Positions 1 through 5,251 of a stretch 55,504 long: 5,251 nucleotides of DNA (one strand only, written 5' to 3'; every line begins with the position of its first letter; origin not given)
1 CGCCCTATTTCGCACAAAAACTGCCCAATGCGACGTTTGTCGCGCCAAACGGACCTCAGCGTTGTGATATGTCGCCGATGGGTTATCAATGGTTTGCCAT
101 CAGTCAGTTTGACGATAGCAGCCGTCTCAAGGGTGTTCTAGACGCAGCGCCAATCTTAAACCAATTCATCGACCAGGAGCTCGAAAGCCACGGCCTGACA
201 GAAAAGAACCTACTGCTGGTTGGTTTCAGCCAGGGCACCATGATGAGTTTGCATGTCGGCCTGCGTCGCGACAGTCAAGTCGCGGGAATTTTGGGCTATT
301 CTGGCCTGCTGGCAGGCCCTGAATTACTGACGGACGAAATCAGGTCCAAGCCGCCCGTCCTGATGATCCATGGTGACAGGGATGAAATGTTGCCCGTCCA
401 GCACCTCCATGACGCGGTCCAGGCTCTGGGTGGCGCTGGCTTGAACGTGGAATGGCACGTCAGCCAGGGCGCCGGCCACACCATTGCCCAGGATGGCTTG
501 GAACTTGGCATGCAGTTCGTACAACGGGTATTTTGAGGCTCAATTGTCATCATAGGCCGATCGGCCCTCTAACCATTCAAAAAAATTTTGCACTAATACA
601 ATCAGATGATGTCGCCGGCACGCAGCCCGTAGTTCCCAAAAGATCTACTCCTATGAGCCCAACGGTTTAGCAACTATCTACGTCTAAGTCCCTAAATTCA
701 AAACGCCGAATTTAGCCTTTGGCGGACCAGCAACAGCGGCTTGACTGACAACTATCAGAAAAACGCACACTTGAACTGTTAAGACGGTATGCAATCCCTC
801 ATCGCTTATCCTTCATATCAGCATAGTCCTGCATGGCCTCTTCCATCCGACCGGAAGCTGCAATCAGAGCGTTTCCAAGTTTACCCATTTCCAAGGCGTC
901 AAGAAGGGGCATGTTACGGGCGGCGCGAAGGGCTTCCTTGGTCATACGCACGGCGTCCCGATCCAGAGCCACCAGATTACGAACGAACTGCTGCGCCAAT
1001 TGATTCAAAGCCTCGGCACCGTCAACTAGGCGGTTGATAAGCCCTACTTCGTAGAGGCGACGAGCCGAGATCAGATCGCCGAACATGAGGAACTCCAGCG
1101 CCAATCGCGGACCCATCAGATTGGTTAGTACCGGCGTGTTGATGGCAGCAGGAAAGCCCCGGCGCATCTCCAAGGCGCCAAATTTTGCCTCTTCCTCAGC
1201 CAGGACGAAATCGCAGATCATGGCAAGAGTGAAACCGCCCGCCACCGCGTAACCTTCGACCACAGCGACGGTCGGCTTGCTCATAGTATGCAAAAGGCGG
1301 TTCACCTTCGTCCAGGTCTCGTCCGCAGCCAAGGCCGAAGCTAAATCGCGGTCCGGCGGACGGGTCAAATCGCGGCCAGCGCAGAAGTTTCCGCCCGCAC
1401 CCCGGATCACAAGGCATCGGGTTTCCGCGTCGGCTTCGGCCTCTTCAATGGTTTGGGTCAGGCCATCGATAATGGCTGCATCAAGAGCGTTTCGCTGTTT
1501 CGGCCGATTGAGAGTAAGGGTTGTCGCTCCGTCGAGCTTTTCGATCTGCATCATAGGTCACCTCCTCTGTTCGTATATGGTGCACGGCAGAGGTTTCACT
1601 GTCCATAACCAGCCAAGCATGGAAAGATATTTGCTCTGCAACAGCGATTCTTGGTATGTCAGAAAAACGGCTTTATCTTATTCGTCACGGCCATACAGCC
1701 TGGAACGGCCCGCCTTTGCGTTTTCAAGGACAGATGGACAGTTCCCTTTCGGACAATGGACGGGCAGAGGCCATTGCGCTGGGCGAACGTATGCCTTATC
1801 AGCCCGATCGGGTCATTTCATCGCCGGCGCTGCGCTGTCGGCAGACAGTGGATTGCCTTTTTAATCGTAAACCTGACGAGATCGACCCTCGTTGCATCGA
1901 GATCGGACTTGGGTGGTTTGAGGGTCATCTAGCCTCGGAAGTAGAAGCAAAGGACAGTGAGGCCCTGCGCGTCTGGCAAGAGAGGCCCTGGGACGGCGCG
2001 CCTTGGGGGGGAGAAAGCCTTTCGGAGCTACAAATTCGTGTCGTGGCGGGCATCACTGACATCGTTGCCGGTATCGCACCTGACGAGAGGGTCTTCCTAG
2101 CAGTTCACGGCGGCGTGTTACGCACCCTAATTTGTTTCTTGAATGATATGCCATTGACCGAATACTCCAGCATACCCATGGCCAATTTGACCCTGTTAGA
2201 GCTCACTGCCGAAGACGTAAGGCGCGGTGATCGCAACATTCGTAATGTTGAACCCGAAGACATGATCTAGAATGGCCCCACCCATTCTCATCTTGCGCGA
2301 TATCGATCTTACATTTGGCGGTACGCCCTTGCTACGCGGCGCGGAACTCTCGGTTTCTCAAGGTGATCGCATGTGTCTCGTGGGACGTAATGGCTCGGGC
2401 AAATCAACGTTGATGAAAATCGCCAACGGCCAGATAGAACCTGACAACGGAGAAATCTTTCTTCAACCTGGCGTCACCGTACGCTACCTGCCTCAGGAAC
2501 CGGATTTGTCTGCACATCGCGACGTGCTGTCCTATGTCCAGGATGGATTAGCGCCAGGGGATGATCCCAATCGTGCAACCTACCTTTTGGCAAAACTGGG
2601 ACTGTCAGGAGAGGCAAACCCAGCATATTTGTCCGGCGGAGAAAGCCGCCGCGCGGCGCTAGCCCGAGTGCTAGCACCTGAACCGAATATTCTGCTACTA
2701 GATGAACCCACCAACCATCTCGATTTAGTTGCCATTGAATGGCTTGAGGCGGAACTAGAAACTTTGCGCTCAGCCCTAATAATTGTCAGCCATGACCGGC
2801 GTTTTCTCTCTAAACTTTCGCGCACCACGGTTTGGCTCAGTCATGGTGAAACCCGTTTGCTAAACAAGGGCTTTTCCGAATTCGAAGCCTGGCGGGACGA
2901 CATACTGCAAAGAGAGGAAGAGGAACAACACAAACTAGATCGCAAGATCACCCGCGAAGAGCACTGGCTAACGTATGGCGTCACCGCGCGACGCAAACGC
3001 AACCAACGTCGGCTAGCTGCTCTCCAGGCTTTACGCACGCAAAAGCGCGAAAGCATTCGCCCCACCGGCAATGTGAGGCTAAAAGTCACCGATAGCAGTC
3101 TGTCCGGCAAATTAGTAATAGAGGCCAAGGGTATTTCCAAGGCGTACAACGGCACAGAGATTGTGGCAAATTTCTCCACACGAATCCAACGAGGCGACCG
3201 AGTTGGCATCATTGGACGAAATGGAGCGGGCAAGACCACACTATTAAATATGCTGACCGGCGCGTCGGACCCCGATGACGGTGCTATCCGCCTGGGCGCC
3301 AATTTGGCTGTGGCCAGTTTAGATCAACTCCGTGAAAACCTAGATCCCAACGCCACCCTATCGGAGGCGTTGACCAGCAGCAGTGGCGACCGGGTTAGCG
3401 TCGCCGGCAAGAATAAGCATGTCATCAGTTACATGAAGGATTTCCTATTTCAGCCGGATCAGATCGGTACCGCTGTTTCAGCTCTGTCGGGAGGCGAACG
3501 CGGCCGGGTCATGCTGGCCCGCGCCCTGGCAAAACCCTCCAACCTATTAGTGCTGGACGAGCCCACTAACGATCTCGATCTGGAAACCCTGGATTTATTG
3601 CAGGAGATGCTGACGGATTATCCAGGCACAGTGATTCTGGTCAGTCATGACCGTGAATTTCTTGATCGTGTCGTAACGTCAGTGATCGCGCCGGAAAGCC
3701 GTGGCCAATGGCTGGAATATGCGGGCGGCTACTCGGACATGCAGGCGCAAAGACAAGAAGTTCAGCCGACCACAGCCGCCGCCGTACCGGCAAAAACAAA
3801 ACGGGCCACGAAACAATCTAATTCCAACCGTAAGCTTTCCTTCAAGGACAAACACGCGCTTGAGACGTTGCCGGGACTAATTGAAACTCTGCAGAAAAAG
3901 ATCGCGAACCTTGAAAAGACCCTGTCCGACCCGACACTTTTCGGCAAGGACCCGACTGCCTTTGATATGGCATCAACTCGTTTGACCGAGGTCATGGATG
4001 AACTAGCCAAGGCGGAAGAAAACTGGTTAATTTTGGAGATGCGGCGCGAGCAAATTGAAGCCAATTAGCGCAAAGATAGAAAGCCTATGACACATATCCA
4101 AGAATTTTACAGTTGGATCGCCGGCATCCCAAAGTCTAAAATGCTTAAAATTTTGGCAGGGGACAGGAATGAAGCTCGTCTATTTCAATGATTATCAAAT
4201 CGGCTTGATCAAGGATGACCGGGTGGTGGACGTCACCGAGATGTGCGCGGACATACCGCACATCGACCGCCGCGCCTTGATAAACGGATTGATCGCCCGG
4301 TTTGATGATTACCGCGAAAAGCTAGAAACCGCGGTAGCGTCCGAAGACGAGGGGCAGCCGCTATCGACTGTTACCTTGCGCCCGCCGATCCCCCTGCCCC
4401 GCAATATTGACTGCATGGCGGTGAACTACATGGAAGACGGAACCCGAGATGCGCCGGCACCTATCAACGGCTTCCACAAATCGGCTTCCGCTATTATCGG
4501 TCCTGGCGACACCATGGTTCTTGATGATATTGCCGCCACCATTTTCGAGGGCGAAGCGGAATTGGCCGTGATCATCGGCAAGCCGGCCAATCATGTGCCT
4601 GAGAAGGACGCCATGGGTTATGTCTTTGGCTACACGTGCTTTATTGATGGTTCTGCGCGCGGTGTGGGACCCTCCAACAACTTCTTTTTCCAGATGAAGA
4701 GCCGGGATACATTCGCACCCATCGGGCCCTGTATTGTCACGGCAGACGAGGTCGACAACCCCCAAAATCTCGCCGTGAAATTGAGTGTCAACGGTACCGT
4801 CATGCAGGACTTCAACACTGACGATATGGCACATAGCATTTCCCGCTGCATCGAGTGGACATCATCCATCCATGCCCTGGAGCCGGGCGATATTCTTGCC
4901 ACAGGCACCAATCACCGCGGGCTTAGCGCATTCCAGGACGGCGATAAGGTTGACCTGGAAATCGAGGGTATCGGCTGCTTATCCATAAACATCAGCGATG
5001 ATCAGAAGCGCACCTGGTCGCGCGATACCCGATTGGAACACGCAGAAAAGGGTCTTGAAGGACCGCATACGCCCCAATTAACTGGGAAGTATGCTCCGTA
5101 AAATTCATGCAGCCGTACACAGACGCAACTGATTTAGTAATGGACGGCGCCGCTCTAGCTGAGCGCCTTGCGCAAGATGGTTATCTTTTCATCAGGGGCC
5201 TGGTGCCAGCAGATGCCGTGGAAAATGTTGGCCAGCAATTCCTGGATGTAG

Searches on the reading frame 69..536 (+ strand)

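Call 30: search_protein_families(library=pfam, proteins=[window:69-536:+])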
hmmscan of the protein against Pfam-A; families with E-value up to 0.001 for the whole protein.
window:69-536:+ (155 aa): 6 families
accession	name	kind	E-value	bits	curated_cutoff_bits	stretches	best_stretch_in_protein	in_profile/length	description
PF02230.22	Abhydrolase_2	-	3.9e-26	92.7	23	1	4-152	59-214/217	Phospholipase/Carboxylesterase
PF01738.24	DLH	-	1.5e-08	35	21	1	42-143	92-192/217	Dienelactone hydrolase family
PF00326.27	Peptidase_S9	-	2.1e-07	31.1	22.6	1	90-142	140-192/213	Prolyl oligopeptidase family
PF00561.26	Abhydrolase_1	-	2.8e-07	30.9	25.8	0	30-74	55-97/245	alpha/beta hydrolase fold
PF12146.15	Hydrolase_4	-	2.1e-05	24.4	27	0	76-142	173-237/239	Serine aminopeptidase, S33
PF20434.5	BD-FAE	-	0.00018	21.6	26.8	0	93-114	188-209/215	BD-FAE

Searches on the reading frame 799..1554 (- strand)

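Call 28: search_protein_families(library=pfam, proteins=[window:799-1554:-])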
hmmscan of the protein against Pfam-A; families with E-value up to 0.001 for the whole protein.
window:799-1554:- (251 aa): 2 families
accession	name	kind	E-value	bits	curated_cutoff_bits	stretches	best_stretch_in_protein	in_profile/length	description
PF00378.25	ECH_1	-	3.6e-43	148.2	27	1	10-246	6-242/251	Enoyl-CoA hydratase/isomerase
PF16113.10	ECH_2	-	3.9e-24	86.2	27.2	1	11-193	2-187/335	Enoyl-CoA hydratase/isomerase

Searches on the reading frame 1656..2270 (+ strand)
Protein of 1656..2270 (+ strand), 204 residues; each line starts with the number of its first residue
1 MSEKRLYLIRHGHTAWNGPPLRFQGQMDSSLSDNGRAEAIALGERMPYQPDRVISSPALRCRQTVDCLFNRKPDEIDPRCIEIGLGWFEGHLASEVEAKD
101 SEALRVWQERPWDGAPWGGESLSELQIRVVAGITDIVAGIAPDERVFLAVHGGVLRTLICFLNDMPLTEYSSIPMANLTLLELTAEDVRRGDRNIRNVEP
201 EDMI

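Call 28: search_protein_families(library=pfam, proteins=[window:1656-2270:+])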
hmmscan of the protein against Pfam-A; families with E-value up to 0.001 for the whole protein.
window:1656-2270:+ (204 aa): 1 family
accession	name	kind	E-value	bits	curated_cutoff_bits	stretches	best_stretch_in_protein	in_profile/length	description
PF00300.27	His_Phos_1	-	2.1e-39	135.7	21.7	1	6-187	1-183/194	Histidine phosphatase superfamily (branch 1)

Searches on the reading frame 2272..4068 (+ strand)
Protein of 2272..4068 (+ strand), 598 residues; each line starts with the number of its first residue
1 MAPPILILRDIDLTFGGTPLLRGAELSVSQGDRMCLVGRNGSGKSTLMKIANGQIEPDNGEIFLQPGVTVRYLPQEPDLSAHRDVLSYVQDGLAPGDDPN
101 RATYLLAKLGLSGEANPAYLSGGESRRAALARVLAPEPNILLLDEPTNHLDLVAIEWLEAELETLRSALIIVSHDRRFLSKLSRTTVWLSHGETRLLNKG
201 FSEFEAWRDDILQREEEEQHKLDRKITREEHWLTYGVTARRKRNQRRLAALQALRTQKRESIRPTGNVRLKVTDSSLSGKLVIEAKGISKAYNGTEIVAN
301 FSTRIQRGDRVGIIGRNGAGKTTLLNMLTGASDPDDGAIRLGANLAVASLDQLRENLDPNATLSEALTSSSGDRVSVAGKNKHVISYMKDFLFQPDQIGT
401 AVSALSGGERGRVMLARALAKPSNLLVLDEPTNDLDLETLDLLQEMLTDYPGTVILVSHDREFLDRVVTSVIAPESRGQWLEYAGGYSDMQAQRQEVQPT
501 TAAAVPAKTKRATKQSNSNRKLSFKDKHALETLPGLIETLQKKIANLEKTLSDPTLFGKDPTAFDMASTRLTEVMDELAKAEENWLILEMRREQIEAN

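Call 28: search_protein_families(library=pfam, proteins=[window:2272-4068:+])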
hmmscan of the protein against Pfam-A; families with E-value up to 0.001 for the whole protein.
window:2272-4068:+ (598 aa): 16 families
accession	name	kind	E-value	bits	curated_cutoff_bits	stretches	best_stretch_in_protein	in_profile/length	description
PF00005.33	ABC_tran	-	1.3e-51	175.2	25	2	300-433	3-137/137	ABC transporter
PF16326.10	ABC_tran_CTD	-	4e-16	59.4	32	1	521-589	1-68/69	ABC transporter C-terminal domain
PF13304.12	AAA_21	-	1.4e-14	55.3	27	0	34-54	2-28/304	AAA domain, putative AbiEii toxin, Type IV TA system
PF02463.25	SMC_N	-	7.1e-14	52.2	40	0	396-467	135-205/220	RecF/RecN/SMC N terminal domain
PF13604.12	AAA_30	-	3.1e-08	34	27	1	312-459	22-124/191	AAA domain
PF13555.12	AAA_29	-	1.2e-07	31.8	27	0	25-48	16-39/61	P-loop containing region of AAA domain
PF13191.12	AAA_16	-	5.5e-07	30.7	32.6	0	306-449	22-158/167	AAA ATPase domain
PF01926.29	MMR_HSR1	-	1.2e-06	29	21.9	0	310-331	1-22/113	50S ribosome-binding GTPase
PF13401.12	AAA_22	-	2.3e-06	28.4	27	0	313-460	10-124/130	AAA domain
PF00006.31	ATP-synt_ab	-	7.8e-06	26.1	29.5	0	303-332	9-38/213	ATP synthase alpha/beta family, nucleotide-binding domain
PF13175.12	AAA_15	-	5.2e-05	23.5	32.1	0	33-50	25-42/374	AAA ATPase domain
PF03193.22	RsgA_GTPase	-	0.00011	22.5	30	0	309-336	107-134/174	RsgA GTPase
PF13476.12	AAA_23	-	0.00018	22.6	27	0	312-331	23-42/201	AAA domain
PF06414.18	Zeta_toxin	-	0.00018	21.4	22.3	0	315-343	23-51/199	Zeta toxin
PF13479.12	AAA_24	-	0.00043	20.6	27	0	33-51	4-22/195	AAA domain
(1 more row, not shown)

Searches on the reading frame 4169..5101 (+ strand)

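Call 28: search_protein_families(library=pfam, proteins=[window:4169-5101:+])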
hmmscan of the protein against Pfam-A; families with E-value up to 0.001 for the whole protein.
window:4169-5101:+ (310 aa): 1 family
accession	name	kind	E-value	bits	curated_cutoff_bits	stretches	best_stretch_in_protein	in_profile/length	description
PF01557.24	FAA_hydrolase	-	1.3e-51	175.8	23.9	1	86-272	14-210/214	Fumarylacetoacetate (FAA) hydrolase C-terminal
